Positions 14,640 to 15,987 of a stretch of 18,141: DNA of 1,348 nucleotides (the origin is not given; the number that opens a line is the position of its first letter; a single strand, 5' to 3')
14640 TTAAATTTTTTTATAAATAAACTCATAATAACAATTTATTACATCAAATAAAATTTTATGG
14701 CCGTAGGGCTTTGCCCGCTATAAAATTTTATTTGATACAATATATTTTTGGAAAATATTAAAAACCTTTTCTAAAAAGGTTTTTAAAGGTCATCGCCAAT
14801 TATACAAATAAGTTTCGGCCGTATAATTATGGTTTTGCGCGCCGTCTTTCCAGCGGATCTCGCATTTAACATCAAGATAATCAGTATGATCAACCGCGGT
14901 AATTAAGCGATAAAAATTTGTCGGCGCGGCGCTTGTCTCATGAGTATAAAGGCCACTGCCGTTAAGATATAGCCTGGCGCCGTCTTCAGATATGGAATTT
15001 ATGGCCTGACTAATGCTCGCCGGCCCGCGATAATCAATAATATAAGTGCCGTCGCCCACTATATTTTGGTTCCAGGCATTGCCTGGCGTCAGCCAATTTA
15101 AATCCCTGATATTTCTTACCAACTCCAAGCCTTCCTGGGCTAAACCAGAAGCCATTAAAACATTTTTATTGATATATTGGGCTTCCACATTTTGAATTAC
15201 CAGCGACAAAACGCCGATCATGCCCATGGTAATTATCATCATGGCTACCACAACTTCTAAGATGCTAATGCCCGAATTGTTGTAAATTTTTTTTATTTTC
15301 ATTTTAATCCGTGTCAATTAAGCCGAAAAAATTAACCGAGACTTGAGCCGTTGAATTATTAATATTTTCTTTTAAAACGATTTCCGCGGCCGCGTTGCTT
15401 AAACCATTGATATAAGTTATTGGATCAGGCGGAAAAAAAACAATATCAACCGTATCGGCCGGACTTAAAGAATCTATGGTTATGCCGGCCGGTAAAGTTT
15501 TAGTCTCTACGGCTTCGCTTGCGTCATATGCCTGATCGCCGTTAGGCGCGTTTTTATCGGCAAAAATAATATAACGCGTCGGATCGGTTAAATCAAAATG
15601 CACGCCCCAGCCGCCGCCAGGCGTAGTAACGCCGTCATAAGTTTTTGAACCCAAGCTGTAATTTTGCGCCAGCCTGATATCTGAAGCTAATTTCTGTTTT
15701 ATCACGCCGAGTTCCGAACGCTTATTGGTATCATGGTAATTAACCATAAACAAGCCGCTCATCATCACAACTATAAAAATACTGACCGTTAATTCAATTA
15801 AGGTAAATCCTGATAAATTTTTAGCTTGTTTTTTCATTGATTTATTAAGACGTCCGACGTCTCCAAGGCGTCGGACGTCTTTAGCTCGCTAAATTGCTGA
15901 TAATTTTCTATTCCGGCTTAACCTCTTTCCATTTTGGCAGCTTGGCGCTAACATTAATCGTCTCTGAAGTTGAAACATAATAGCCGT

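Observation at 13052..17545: Minor-pilin (H-I-J-K-like) cassette bracketed by a novel repeat protein and a Cys-rich mini-protein: candidate pilus-tip/adhesion module with no assembly genes in cis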

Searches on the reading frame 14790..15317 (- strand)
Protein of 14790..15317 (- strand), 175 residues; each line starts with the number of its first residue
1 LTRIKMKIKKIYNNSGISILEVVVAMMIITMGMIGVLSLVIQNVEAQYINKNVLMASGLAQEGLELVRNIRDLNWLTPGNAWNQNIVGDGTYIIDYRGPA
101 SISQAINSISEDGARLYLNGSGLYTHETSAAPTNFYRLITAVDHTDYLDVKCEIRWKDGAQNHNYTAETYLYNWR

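Call 3: search_protein_families(library=pfam, proteins=[window:14790-15317:-], max_evalue=1)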
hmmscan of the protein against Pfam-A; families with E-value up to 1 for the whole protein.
window:14790-15317:- (175 aa): 1 family
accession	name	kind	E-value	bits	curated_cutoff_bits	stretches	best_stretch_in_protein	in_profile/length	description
PF07963.17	N_methyl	-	0.0022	18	21.2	1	13-37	3-27/27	Prokaryotic N-terminal methylation motif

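Call 4: search_protein_families(library=ncbifam, proteins=[window:14790-15317:-], max_evalue=1)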
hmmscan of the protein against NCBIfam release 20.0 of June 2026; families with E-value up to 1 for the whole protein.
window:14790-15317:- (175 aa): 4 families
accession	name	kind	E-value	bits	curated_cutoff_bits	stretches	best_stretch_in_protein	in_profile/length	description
TIGR02523.1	type_IV_pilV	equivalog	2.4e-07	31.3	52.2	1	15-68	2-55/139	type IV pilus modification protein PilV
TIGR01707.1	gspI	equivalog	0.0054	17.2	44.35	1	16-57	1-42/101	type II secretion system minor pseudopilin GspI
NF052500.1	NicTportNicT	equivalog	0.018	14.3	450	1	7-53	264-307/340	Nickel transporter NicT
NF041013.1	T4P_ComGE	equivalog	0.022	14.9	49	1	13-51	2-40/83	competence type IV pilus minor pilin ComGE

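Call 30: search_solved_structures(query=A4, max_evalue=1)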
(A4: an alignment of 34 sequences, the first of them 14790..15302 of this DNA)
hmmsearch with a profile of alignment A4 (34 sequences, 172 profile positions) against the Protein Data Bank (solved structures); distinct sequences matched with E-value up to 1: 6.
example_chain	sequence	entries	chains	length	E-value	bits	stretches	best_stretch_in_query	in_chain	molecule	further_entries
9bei_A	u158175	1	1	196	0.047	16.7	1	55-146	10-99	Claudin-4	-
7tgg_A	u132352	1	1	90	0.067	16.2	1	6-35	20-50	Geopilin domain 1 protein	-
9laa_A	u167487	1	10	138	0.11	15.5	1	5-30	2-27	Type IV pilin protein PilA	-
9egp_A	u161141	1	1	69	0.12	15.4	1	8-30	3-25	Geopilin domain 1 protein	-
8uhf_A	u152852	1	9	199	0.56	13.2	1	16-51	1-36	Toxin co-regulated pilin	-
4cni_A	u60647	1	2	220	0.65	13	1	61-123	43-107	OLOKIZUMAB HEAVY CHAIN, FAB PORTION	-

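Call 37: search_protein_families(library=ncbifam, alignment_id=A4, max_evalue=0.1)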
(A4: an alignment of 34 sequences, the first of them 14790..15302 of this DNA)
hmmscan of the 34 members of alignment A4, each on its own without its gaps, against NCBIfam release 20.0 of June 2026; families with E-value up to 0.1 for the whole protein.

A. member 1, window:14790-15302:- (170 aa): 4 families
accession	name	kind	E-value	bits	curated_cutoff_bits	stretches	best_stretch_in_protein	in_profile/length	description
TIGR02523.1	type_IV_pilV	equivalog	2.1e-07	31.5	52.2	1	10-63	2-55/139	type IV pilus modification protein PilV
TIGR01707.1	gspI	equivalog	0.0051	17.3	44.35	1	11-52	1-42/101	type II secretion system minor pseudopilin GspI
NF041013.1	T4P_ComGE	equivalog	0.021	14.9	49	1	8-46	2-40/83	competence type IV pilus minor pilin ComGE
NF052500.1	NicTportNicT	equivalog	0.029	13.7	450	1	3-48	265-307/340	Nickel transporter NicT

B. families by the number of members that match (of 34 scanned): 32 families (the first 25 are shown)
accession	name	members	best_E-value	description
TIGR02523.1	type_IV_pilV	34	1.5e-09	type IV pilus modification protein PilV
NF041013.1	T4P_ComGE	23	6.2e-08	competence type IV pilus minor pilin ComGE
TIGR01707.1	gspI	23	5.2e-05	type II secretion system minor pseudopilin GspI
TIGR02532.1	IV_pilin_GFxxxE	18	1.6e-05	prepilin-type N-terminal cleavage/methylation domain-containing protein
NF040982.1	ComGD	11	0.00061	competence type IV pilus minor pilin ComGD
NF040999.1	pilin_ComGC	10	2.9e-05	competence type IV pilus major pilin ComGC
NF041002.1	pilin_ComGF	9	0.00022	competence type IV pilus minor pilin ComGF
NF007800.0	PRK10506.1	8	0.0054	prepilin peptidase-dependent protein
NF047828.1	T3SSXpsI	6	8.7e-05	type II secretion system protein XpsI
NF007848.0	PRK10557.1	5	0.0043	prepilin peptidase-dependent protein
TIGR01708.2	typeII_sec_gspH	4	0.00061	type II secretion system minor pseudopilin GspH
TIGR01710.1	typeII_sec_gspG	3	0.00089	type II secretion system major pseudopilin GspG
TIGR02596.1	TIGR02596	3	0.0077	Verru_Chthon cassette protein D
TIGR02598.1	TIGR02598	2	0.00031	Verru_Chthon cassette protein B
NF007660.0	PRK10332.1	2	0.011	prepilin-type N-terminal cleavage/methylation domain-containing protein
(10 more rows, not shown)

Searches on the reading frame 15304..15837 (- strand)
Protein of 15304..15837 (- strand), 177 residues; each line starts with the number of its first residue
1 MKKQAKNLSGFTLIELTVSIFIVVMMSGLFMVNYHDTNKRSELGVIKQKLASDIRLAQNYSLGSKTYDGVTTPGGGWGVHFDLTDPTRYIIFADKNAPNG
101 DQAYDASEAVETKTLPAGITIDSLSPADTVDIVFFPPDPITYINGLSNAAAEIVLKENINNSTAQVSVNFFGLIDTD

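Call 3: search_protein_families(library=pfam, proteins=[window:15304-15837:-], max_evalue=1)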
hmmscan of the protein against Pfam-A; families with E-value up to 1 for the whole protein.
window:15304-15837:- (177 aa): 2 families
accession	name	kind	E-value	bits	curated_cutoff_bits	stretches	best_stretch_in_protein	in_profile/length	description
PF07963.17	N_methyl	-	0.00053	19.9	21.2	1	7-28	3-24/27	Prokaryotic N-terminal methylation motif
PF12019.13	GspH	-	0.0018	19.2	21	1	48-169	3-105/108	Type II transport protein GspH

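Call 4: search_protein_families(library=ncbifam, proteins=[window:15304-15837:-], max_evalue=1)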
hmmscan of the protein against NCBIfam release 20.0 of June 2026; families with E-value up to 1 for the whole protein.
window:15304-15837:- (177 aa): 9 families
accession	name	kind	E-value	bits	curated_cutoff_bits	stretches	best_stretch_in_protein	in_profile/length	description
TIGR01708.2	typeII_sec_gspH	equivalog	2.4e-06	27.7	80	1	9-78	2-71/169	type II secretion system minor pseudopilin GspH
NF040982.1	ComGD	equivalog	3e-05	24.5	70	1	9-66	2-59/139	competence type IV pilus minor pilin ComGD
NF041013.1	T4P_ComGE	equivalog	0.00016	21.7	49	1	6-51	1-46/83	competence type IV pilus minor pilin ComGE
NF007800.0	PRK10506.1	equivalog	0.00047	20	158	1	2-44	2-44/163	prepilin peptidase-dependent protein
NF038304.1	EPS_HpsC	equivalog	0.0047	16.5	200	1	2-43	14-58/318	hormogonium polysaccharide secretion pseudopilin HpsC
TIGR01710.1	typeII_sec_gspG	equivalog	0.0059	16.6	88.85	1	9-52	1-44/134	type II secretion system major pseudopilin GspG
NF007862.0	PRK10574.1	equivalog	0.008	16.3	138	1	8-48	4-44/145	prepilin peptidase-dependent pilin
TIGR02532.1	IV_pilin_GFxxxE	domain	0.032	14.1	16.3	1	9-28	2-21/24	prepilin-type N-terminal cleavage/methylation domain-containing protein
NF041002.1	pilin_ComGF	equivalog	0.054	13.7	80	1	9-40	2-33/139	competence type IV pilus minor pilin ComGF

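Call 29: search_solved_structures(query=A3, max_evalue=1)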
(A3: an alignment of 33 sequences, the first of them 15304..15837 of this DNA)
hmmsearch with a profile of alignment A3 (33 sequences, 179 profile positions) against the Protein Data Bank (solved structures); distinct sequences matched with E-value up to 1: 24.
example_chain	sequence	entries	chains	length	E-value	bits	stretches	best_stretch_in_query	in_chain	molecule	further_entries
9egp_A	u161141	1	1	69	9.3e-08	35.1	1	3-42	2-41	Geopilin domain 1 protein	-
7tgg_A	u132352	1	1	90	2.3e-07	33.8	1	2-41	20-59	Geopilin domain 1 protein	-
9laa_A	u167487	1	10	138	7.5e-07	32.1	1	4-59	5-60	Type IV pilin protein PilA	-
8pfb_G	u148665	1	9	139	6.7e-06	29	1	12-56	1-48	Type IV pilin PilE1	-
6gv9_A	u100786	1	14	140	7.8e-06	28.8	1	12-53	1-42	Prepilin peptidase-dependent protein D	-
8tj2_C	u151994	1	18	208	4.6e-05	26.3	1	12-61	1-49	Type IV major pilin protein PilA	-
6xxd_A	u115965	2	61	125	0.00013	24.9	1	12-70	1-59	PilA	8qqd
8p3b_A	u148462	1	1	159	0.00025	23.9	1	12-47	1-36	Fimbrial protein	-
5kua_A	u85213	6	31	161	0.00025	23.9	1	12-47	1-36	pilin | Neisseria meningitidis PilE variant SB-GATDH | Neisseria meningitidis PilE, SB-DATDH variant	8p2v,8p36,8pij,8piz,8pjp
2hi2_A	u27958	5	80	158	0.00029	23.7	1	12-47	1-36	Fimbrial protein | PilA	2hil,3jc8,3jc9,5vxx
1ay2_A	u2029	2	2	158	0.00031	23.6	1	12-47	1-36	TYPE 4 PILIN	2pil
2m7g_A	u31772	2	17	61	0.00038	23.3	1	12-56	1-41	Geopilin domain 1 protein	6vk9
1oqw_A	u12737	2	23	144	0.00052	22.9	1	12-43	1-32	Fimbrial protein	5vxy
8tum_e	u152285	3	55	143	0.00057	22.7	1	12-43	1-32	Type IV major pilin protein PilA | Pilin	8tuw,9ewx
8tob_GA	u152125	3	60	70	0.00081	22.2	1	13-48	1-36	Fimbrial protein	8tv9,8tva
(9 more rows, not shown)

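Call 36: search_protein_families(library=pfam, alignment_id=A3, max_evalue=0.1)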
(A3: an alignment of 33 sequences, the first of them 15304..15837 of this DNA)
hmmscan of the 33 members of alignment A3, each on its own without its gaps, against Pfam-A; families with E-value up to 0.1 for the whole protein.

A. member 1, window:15304-15837:- (177 aa): 2 families
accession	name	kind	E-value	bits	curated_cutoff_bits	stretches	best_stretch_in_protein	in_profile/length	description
PF07963.17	N_methyl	-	0.00053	19.9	21.2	1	7-28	3-24/27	Prokaryotic N-terminal methylation motif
PF12019.13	GspH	-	0.0018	19.2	21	1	48-169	3-105/108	Type II transport protein GspH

B. families by the number of members that match (of 33 scanned): 10 families
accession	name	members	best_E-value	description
PF07963.17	N_methyl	33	1.3e-08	Prokaryotic N-terminal methylation motif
PF12019.13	GspH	8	0.00043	Type II transport protein GspH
PF11773.13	ComGE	2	0.021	Competence system putative prepilin ComGE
PF08465.15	Herpes_TK_C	1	0.021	Thymidine kinase from Herpesvirus C-terminal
PF22141.1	Thiaminase-1_dom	1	0.026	Thiaminase-1 domain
PF25686.1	Betaherpes_U91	1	0.042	Betaherpesvirus U91 protein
PF04059.18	RRM_2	1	0.062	RNA recognition motif 2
PF23923.1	DUF7262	1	0.068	Family of unknown function (DUF7262)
PF00558.24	Vpu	1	0.075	Vpu protein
PF11803.13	UXS1_N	1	0.085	UDP-glucuronate decarboxylase N-terminal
